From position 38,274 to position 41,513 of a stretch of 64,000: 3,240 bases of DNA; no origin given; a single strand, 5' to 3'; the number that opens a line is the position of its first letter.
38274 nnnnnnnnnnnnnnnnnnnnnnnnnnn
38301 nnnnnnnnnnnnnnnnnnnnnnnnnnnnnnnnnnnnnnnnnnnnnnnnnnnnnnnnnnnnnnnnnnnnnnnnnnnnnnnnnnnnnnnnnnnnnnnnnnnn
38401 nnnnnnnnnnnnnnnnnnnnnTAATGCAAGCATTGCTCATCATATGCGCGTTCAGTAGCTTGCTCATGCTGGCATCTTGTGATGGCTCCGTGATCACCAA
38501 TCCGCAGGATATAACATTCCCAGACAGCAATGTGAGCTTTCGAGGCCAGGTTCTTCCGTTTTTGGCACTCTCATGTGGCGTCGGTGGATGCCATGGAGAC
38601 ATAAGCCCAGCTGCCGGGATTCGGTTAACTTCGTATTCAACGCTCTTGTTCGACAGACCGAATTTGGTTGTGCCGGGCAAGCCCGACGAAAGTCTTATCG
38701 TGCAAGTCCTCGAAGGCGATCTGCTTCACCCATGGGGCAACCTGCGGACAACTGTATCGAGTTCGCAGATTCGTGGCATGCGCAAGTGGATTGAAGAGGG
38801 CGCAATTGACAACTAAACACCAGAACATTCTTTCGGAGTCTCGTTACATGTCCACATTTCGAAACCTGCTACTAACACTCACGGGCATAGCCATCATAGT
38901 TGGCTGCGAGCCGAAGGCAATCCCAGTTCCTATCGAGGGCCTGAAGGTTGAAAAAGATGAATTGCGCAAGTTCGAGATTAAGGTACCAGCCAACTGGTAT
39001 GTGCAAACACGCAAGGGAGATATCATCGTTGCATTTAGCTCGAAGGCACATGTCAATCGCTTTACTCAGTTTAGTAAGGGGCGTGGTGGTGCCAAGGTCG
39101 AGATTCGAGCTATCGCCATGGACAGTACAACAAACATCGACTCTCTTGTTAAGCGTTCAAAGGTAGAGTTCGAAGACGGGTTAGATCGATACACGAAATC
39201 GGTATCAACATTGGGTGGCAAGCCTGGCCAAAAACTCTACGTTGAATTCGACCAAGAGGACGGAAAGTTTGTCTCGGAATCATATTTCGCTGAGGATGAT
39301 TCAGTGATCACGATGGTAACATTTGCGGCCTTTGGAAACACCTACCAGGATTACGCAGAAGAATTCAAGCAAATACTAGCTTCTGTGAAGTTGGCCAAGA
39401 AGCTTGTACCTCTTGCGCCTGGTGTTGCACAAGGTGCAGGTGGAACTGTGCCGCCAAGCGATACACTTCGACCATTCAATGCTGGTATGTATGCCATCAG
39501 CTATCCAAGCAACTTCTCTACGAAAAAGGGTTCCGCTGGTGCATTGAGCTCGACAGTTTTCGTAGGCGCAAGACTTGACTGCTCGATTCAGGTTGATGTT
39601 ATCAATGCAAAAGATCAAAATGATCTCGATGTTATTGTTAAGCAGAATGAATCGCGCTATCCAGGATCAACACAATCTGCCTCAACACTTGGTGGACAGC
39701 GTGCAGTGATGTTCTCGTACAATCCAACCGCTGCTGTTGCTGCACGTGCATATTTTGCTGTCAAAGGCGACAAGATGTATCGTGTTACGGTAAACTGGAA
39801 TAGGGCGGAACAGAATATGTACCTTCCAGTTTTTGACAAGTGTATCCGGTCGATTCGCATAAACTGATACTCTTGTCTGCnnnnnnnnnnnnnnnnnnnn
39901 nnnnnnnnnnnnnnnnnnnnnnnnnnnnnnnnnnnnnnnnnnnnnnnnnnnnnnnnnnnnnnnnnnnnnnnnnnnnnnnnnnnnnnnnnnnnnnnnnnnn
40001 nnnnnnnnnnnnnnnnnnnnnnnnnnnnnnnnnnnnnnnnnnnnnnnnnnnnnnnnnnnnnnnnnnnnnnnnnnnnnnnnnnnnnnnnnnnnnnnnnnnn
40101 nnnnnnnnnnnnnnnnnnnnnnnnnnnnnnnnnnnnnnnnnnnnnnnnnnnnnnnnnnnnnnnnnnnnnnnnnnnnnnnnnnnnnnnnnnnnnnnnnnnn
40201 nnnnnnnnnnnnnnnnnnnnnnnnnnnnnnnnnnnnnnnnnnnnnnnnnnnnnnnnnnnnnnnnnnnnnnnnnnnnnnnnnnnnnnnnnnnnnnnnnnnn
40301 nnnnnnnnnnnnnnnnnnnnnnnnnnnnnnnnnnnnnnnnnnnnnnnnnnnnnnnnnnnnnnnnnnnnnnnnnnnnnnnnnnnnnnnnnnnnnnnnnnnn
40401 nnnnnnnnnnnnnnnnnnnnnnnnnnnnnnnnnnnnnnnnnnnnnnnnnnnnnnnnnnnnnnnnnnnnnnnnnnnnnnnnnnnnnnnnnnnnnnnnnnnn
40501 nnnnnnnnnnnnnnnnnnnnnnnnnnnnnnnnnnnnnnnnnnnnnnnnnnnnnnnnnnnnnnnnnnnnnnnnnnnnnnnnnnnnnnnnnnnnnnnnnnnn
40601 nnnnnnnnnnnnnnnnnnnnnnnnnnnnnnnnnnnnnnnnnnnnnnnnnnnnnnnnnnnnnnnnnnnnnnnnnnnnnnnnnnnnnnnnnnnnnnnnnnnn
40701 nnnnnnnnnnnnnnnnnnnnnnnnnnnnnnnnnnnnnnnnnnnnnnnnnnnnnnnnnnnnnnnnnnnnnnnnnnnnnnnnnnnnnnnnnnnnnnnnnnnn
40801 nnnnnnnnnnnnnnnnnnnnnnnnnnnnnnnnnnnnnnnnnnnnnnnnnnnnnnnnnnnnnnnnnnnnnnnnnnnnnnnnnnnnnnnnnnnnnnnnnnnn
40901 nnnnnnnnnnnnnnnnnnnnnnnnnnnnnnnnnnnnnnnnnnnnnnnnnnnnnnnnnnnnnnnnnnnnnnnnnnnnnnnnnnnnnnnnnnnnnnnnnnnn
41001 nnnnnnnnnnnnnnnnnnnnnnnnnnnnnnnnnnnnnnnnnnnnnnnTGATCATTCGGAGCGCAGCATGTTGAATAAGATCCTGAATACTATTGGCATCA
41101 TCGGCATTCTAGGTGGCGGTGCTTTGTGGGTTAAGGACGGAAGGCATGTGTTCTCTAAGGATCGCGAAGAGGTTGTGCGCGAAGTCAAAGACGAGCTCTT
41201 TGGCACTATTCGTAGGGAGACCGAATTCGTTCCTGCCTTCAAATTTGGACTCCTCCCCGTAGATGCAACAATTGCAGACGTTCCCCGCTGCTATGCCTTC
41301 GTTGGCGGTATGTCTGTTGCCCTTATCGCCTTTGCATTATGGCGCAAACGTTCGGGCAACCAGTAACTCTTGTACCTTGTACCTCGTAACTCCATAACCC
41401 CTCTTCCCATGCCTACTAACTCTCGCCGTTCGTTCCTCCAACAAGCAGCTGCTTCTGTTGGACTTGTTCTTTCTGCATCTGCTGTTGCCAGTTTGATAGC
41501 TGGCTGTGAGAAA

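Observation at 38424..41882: Candidate uncharacterised outer-membrane electron-transfer module: Cyc2-like cytochrome-porin, PSCyt1-like lipoprotein, tandem-domain lipoprotein, small membrane protein and Tat-Rieske lipoprotein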

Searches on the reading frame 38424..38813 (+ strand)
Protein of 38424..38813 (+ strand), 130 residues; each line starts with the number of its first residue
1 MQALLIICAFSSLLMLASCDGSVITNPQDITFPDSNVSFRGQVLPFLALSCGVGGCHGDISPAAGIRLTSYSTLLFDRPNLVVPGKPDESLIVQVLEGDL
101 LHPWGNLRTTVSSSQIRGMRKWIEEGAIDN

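Call 3: search_protein_families(library=pfam, max_evalue=1, proteins=[window:38424-38813:+])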
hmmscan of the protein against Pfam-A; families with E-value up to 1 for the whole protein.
seq(130 aa): 1 family
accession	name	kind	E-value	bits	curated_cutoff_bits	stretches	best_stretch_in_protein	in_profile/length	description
PF07635.16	PSCyt1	-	3.8e-05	24.6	22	1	55-95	3-45/59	Planctomycete cytochrome C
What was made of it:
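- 38424..38816 (+): g1: 130-aa lipoprotein with a PSCyt1-like c-type cytochrome domain and a variant heme motif C-x4-CH (residues 51-57, nt 38574-38594). It is an accessory partner of the module. Pfam PSCyt1 24.6 bits, above the cut-off of 22 (call 3).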

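Call 4: search_protein_families(library=ncbifam, max_evalue=1, proteins=[window:38424-38813:+])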
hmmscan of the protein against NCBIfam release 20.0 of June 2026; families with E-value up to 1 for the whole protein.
seq(130 aa): 1 family
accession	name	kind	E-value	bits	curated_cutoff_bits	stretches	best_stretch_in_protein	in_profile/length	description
NF047812.1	LIC11213_lipo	equivalog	0.0068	16.5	100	1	50-103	51-98/118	LIC11213 family lipoprotein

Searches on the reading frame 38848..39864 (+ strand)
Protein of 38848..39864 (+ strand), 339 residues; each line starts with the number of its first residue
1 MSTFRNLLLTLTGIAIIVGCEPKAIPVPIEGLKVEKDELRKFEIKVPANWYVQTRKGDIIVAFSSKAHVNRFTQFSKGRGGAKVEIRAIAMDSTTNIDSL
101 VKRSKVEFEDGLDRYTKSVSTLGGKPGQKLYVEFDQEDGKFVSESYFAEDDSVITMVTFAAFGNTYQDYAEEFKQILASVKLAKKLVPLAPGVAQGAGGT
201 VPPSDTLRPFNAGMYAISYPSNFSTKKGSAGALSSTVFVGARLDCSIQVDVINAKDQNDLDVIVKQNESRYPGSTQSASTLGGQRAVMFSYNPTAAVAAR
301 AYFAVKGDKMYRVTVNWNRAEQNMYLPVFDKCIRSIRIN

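Call 3: search_protein_families(library=pfam, max_evalue=1, proteins=[window:38848-39864:+])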
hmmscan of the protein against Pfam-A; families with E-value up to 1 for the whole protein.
seq(339 aa): 2 families
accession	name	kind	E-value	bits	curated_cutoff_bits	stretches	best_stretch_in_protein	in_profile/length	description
PF08786.17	DcrB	-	0.00018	22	27.2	1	44-179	4-127/127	DcrB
PF16230.10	DUF4889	-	0.057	14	29.7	1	31-72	9-49/71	Domain of unknown function (DUF4889)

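Call 4: search_protein_families(library=ncbifam, max_evalue=1, proteins=[window:38848-39864:+])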
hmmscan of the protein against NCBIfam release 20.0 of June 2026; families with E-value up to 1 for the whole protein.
seq(339 aa): 0 families

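Call 55: search_protein_families(library=pfam, max_evalue=0.01, proteins=[window:38848-39864:+])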
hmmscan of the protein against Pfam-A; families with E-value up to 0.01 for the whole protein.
window:38848-39864:+ (339 aa): 1 family
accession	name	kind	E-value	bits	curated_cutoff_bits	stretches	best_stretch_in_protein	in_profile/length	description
PF08786.17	DcrB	-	0.00018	22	27.2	1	44-179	4-127/127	DcrB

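Call 78: predict_structure(protein=window:38848-39864:+)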
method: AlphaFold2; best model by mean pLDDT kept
length: 339 residues; sequences in the alignment: 1
mean_pLDDT: 32.8   pTM: 0.31
mean pLDDT of the five models: 32.8, 29.9, 27.6, 25.5, 25.0
residues with pLDDT >= 90: 0; 70-90: 0; 50-70: 55; < 50: 284
segments of 3 or more residues with pLDDT < 50: 1-245, 247-249, 278-287, 293-297, 319-339
pLDDT, mean of each block of 10 residues (from residue 1): 24 21 24 27 34 30 27 27 25 27 23 23 32 31 25 22 27 29 23 22 22 25 23 25 43 58 61 51 45 47 57 54 43 37
secondary structure, 60 per line:
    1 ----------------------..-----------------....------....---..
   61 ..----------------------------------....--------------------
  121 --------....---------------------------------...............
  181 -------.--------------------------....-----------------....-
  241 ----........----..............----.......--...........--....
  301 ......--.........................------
elements in order: E42-45 E52-55 E59-62 H97-100 E129-132 H166-180 E215-218 E236-239 E245-252 H257-270 E275-281 E284-294 E297-306 E309-318 H319-333
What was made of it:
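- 38848..39867 (+): g2: 339-aa lipoprotein made of two homologous domains, possibly of the PsbP/DcrB type. It is a clade-specific accessory with no redox motif. The single-sequence AlphaFold model was unusable, pLDDT 32.8 (call 78).
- On DcrB / PsbP fold family (for g2): The AlphaFold single-sequence model failed (call 78).
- Tried and rejected: The single-sequence model was unusable, pLDDT 32.8 (call 78).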

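Call 79: search_solved_structures(query=A6, max_evalue=10)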
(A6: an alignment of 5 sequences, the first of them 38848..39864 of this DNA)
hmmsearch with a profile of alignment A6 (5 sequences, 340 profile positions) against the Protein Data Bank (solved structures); distinct sequences matched with E-value up to 10: 2.
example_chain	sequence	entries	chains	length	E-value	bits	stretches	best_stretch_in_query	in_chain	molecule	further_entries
7z55_AAA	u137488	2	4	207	0.19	14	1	12-130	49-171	CRISPR-associated protein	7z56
1luz_A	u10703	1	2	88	0.67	12.2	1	58-100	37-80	Protein K3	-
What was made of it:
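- On DcrB / PsbP fold family (for g2): No PDB sequence match (call 79).
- Tried and rejected: PDB profile search found nothing meaningful (call 79).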

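Call 80: search_protein_families(library=pfam, max_evalue=1, alignment_id=A6)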
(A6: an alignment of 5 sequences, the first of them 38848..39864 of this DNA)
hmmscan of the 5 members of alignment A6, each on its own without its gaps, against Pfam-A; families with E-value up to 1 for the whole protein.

A. member 1, window:38848-39864:+ (339 aa): 2 families
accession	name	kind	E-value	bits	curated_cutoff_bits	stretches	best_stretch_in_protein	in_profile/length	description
PF08786.17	DcrB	-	0.00018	22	27.2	1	44-179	4-127/127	DcrB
PF16230.10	DUF4889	-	0.057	14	29.7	1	31-72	9-49/71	Domain of unknown function (DUF4889)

B. families by the number of members that match (of 5 scanned): 4 families
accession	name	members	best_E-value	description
PF08786.17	DcrB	3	0.00018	DcrB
PF01789.22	PsbP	1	0.0034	PsbP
PF16230.10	DUF4889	1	0.057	Domain of unknown function (DUF4889)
PF10206.14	WRW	1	0.097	Mitochondrial F1F0-ATP synthase, subunit f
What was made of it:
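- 38848..39867 (+): Pfam DcrB 22 bits, below the cut-off of 27.2, in 3 of 5 orthologues; PsbP in 1 of 5 (calls 3, 80).
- On DcrB / PsbP fold family (for g2): DcrB scores 22 bits, below the cut-off of 27.2, in 3 of 5 orthologues; PsbP matches 1 of 5 at E 0.0034 (calls 3, 80).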

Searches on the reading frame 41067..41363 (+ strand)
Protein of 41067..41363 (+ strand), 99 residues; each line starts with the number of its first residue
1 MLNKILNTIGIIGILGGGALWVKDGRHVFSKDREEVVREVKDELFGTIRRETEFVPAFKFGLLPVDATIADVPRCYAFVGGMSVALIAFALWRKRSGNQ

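Call 3: search_protein_families(library=pfam, max_evalue=1, proteins=[window:41067-41363:+])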
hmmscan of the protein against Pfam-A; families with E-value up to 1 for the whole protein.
seq(99 aa): 0 families

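Call 4: search_protein_families(library=ncbifam, max_evalue=1, proteins=[window:41067-41363:+])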
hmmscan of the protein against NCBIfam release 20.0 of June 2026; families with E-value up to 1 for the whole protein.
seq(99 aa): 1 family
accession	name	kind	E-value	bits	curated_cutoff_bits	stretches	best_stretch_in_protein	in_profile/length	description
TIGR01167.1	LPXTG_anchor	domain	0.45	11.3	15.9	0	77-95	14-32/34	LPXTG cell wall anchor domain-containing protein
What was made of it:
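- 41067..41366 (+): g4: 99-aa protein with two transmembrane helices. The predicted topology is N-in and C-in, with a loop of about 50 aa facing the periplasm that carries a conserved (D/N)-(P/E)-x-F-G-T motif. No conserved Cys or His. It is probably an inner-membrane tether or scaffold. No match in any family library (calls 3, 4).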
